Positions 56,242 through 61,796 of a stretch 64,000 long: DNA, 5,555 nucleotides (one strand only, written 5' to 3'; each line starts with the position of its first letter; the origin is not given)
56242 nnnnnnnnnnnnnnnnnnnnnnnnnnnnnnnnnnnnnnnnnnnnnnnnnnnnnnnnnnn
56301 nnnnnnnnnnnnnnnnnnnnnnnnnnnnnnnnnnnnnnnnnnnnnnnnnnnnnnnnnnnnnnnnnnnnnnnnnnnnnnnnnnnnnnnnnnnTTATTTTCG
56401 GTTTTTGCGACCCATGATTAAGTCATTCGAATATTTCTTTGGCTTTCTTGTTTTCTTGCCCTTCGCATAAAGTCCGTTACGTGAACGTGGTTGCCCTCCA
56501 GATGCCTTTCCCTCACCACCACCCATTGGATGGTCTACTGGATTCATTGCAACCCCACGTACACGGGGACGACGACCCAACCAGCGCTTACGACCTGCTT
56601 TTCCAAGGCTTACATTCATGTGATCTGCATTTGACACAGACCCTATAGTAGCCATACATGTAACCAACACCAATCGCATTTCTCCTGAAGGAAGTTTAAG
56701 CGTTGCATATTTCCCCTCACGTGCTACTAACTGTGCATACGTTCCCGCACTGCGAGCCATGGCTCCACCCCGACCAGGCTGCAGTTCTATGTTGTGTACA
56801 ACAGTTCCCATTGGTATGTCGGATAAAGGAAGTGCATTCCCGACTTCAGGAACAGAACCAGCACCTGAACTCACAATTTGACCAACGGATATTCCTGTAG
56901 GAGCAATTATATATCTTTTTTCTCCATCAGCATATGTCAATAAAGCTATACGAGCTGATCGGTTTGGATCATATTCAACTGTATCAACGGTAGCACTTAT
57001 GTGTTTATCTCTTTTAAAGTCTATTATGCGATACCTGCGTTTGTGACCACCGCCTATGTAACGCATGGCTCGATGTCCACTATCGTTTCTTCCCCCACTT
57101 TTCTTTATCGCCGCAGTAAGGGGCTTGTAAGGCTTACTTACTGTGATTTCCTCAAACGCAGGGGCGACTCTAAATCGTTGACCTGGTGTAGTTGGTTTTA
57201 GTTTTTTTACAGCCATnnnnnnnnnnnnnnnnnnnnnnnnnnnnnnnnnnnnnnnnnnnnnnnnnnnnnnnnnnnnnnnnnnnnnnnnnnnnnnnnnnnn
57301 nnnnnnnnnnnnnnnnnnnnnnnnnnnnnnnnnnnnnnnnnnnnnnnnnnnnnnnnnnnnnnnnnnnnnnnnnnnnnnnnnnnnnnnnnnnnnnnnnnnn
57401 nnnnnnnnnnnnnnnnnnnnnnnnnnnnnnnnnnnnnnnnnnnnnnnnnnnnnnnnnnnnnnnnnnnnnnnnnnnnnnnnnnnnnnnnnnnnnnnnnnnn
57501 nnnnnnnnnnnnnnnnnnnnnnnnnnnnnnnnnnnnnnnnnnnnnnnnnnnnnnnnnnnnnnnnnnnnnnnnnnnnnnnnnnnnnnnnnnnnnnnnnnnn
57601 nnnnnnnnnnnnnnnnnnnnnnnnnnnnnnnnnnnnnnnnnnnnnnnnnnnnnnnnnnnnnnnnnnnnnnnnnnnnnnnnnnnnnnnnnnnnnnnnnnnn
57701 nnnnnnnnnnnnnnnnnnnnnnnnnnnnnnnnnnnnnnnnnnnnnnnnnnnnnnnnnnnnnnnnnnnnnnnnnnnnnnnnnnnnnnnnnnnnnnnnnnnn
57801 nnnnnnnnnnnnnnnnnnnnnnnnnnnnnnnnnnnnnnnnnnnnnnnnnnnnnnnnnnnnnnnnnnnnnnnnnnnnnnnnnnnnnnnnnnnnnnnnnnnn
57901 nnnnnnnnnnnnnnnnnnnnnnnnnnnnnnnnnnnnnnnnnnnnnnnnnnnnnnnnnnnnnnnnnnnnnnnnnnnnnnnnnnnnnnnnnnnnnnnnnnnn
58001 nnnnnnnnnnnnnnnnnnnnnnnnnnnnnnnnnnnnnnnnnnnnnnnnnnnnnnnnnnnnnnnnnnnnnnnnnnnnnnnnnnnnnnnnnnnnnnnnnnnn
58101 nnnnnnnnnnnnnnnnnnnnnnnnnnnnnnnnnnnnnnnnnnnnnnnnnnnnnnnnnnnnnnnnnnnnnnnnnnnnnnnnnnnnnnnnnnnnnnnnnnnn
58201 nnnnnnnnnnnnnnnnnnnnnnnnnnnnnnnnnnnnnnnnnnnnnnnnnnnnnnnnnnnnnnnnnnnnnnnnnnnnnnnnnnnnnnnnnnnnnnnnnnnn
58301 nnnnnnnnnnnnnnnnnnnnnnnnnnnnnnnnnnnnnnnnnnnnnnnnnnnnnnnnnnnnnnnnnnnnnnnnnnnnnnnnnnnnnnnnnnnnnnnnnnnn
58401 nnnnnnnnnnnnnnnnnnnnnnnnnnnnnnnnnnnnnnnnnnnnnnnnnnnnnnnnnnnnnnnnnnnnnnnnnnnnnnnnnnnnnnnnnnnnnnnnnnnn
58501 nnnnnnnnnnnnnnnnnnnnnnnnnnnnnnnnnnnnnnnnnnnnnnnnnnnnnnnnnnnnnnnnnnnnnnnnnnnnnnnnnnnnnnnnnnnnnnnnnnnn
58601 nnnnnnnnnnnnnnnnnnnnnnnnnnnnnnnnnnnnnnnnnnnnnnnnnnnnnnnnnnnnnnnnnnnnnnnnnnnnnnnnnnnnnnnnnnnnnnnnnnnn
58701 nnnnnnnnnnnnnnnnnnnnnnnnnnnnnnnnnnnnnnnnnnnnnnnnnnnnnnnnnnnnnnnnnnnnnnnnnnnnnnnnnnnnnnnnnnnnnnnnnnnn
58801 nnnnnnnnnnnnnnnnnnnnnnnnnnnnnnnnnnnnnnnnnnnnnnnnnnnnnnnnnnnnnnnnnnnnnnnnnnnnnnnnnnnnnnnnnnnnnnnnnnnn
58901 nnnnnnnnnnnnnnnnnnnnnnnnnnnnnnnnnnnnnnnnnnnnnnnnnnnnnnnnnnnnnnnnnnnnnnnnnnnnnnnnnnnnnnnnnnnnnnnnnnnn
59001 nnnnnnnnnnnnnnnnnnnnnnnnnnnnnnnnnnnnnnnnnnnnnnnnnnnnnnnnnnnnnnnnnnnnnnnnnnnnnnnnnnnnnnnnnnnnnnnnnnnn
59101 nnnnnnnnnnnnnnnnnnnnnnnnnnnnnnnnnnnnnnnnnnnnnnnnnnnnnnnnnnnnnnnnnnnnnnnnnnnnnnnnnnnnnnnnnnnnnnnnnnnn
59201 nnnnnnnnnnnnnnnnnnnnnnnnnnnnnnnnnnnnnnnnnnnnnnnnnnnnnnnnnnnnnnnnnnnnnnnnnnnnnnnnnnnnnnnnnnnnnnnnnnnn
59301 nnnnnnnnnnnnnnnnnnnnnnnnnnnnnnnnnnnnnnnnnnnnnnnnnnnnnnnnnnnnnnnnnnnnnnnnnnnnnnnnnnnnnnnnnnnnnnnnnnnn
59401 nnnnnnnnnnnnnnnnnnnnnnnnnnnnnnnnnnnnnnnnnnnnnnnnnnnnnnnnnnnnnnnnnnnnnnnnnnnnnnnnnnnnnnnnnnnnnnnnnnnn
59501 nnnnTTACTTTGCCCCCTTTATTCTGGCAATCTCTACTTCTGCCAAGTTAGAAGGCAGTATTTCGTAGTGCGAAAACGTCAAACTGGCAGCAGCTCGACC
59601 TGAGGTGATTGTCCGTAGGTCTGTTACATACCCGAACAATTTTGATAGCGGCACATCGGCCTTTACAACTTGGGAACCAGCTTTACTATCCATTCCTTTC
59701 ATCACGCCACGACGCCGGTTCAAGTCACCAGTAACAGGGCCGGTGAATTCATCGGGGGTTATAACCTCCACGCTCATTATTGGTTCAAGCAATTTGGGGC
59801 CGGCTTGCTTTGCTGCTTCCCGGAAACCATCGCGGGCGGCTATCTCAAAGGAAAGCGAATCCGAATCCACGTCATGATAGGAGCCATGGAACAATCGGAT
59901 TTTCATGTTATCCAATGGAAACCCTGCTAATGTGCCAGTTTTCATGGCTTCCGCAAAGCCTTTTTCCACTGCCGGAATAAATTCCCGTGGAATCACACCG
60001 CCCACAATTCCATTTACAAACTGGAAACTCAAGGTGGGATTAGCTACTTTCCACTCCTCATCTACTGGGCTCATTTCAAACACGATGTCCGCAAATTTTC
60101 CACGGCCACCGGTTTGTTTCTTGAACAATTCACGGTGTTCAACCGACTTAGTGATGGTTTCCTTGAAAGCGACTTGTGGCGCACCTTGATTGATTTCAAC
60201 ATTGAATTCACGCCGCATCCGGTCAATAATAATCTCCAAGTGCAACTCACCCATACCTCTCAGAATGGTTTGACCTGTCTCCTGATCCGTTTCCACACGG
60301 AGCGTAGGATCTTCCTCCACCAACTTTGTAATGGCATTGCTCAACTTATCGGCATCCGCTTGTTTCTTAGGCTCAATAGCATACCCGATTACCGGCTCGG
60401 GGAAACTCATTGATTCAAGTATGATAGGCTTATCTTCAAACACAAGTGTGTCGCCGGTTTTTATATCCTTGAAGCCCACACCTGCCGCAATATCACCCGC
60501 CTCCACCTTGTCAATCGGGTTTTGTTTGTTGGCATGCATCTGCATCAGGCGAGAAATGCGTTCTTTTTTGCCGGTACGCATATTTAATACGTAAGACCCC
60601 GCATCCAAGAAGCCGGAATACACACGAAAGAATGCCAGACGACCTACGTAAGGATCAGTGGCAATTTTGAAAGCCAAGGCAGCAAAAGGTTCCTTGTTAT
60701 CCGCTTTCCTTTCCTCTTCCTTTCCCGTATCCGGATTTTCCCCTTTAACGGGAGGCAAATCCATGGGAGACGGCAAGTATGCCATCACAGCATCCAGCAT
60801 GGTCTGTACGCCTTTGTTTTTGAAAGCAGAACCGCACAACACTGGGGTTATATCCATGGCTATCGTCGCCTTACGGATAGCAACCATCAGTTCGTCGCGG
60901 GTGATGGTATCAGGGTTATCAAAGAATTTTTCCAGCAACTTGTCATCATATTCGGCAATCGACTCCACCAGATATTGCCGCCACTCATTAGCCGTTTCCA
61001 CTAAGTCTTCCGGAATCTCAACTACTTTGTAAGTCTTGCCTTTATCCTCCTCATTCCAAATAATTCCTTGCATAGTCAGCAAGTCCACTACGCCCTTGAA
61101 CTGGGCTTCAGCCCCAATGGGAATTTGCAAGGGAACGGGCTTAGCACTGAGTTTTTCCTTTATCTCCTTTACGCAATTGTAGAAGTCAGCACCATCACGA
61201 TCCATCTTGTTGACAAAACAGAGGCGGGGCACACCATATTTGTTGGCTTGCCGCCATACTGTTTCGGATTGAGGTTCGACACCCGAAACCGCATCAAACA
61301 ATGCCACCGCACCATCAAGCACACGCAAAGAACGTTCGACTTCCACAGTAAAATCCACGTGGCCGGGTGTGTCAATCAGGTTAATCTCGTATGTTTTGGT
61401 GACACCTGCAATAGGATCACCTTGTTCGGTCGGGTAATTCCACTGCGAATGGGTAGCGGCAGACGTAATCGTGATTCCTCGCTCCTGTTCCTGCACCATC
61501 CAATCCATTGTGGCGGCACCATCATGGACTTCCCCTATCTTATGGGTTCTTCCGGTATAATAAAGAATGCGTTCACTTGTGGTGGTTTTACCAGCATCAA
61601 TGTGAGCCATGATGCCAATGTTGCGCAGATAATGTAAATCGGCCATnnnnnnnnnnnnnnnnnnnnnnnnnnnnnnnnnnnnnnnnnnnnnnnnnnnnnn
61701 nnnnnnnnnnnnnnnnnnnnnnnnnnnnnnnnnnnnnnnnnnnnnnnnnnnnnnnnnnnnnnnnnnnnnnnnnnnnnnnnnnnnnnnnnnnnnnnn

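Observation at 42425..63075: The ribosomal superoperon is AT-rich and is a 20.6-kb Motif A desert, with GC rising toward its edges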

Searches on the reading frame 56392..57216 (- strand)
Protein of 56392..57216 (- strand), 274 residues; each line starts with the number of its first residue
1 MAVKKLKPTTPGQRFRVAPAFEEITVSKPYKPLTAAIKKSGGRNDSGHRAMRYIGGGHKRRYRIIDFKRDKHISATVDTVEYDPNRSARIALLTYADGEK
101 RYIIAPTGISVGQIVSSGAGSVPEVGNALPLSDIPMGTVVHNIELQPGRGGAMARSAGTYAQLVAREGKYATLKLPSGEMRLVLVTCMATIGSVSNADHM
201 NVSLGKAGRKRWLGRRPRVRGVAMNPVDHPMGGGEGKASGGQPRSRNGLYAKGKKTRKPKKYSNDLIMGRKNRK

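Call 10: search_protein_families(library=pfam, proteins=[window:56392-57216:-])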
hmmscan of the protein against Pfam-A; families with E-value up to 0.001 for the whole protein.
window:56392-57216:- (274 aa): 2 families
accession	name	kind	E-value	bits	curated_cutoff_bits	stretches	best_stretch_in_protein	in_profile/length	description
PF03947.24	Ribosomal_L2_C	-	5.7e-57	191.7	33.7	1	125-246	2-124/126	Ribosomal Proteins L2, C-terminal domain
PF00181.30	Ribosomal_L2_N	-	4.9e-31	107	23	1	42-116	1-76/77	Ribosomal Proteins L2, RNA binding N-terminal domain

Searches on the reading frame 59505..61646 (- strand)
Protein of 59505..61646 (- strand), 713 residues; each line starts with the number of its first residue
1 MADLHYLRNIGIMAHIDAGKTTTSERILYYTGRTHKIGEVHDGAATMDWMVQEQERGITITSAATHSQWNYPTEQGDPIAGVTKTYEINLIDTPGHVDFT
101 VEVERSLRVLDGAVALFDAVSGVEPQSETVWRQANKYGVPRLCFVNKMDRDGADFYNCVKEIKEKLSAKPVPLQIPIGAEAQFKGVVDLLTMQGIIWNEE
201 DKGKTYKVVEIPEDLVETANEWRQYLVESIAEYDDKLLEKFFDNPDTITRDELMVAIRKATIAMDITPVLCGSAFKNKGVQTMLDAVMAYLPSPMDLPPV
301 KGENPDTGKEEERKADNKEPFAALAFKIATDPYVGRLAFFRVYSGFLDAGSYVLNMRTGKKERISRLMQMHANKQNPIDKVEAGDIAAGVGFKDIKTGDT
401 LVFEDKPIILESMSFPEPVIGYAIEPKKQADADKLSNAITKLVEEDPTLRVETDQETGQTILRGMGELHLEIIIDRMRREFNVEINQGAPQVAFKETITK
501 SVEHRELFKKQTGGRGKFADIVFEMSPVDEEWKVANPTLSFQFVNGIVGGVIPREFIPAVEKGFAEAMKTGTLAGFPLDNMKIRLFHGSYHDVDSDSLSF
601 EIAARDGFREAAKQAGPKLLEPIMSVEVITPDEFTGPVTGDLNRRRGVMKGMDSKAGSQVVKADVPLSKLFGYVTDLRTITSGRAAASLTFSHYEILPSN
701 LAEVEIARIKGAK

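Call 10: search_protein_families(library=pfam, proteins=[window:59505-61646:-])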
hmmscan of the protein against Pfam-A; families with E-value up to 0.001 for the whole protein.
window:59505-61646:- (713 aa): 7 families
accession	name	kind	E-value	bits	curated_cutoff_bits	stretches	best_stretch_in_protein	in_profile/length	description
PF00009.33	GTP_EFTU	-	9.9e-65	218.1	26.5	1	7-293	3-188/188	Elongation factor Tu GTP binding domain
PF03764.24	EFG_IV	-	3.5e-37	127.3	24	1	490-615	1-120/121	Elongation factor G, domain IV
PF14492.12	EFG_III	-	2.4e-33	114.5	27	1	415-487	1-73/75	Elongation Factor G, domain III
PF00679.30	EFG_C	-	4.4e-28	97.6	27.9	1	618-703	1-87/89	Elongation factor G C-terminus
PF03144.31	GTP_EFTU_D2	-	4.3e-20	72.3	30.3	1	335-401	1-72/73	Elongation factor Tu domain 2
PF22042.2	EF-G_D2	-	9.7e-17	61.3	27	1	320-402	1-82/84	Elongation factor G domain 2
PF16658.11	RF3_C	-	9.6e-07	29.1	40.1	1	424-505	15-96/132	Class II release factor RF3, C-terminal domain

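Call 55: find_related_loci(query=window:59505-61646:-, collection=metagenome_contigs, flank=10000)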
Query window:59505-61646:- (713 aa) in metagenome_contigs; peptide patterns used: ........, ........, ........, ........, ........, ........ (x = any residue, [..] = any of these).
599 stretches matched a pattern (row limit reached: there are more); 597 encode a relative of the query (tblastn E <= 1e-3); the best 80 are kept; 80 distinct loci.
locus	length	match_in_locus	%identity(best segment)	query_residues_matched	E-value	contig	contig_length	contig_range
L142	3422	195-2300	73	3-711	0e+0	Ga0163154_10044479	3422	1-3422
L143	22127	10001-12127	71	1-711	0e+0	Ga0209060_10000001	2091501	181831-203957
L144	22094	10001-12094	71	3-711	0e+0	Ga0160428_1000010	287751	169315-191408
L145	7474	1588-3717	71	1-711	0e+0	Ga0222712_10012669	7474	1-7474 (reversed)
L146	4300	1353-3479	71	1-711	0e+0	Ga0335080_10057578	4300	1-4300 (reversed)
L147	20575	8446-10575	71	1-711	0e+0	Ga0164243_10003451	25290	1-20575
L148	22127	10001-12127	70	1-711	0e+0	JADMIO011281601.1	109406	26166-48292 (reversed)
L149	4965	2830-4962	70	1-713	0e+0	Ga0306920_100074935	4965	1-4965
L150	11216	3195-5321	70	1-711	0e+0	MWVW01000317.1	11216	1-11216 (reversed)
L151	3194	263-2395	69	1-713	0e+0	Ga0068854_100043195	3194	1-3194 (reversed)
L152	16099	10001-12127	69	1-711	0e+0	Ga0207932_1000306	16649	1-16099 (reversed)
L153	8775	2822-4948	70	1-711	0e+0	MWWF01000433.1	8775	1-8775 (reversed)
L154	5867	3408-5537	69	1-711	0e+0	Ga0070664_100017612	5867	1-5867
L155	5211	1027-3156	69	1-711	0e+0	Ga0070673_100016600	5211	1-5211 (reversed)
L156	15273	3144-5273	70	1-711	0e+0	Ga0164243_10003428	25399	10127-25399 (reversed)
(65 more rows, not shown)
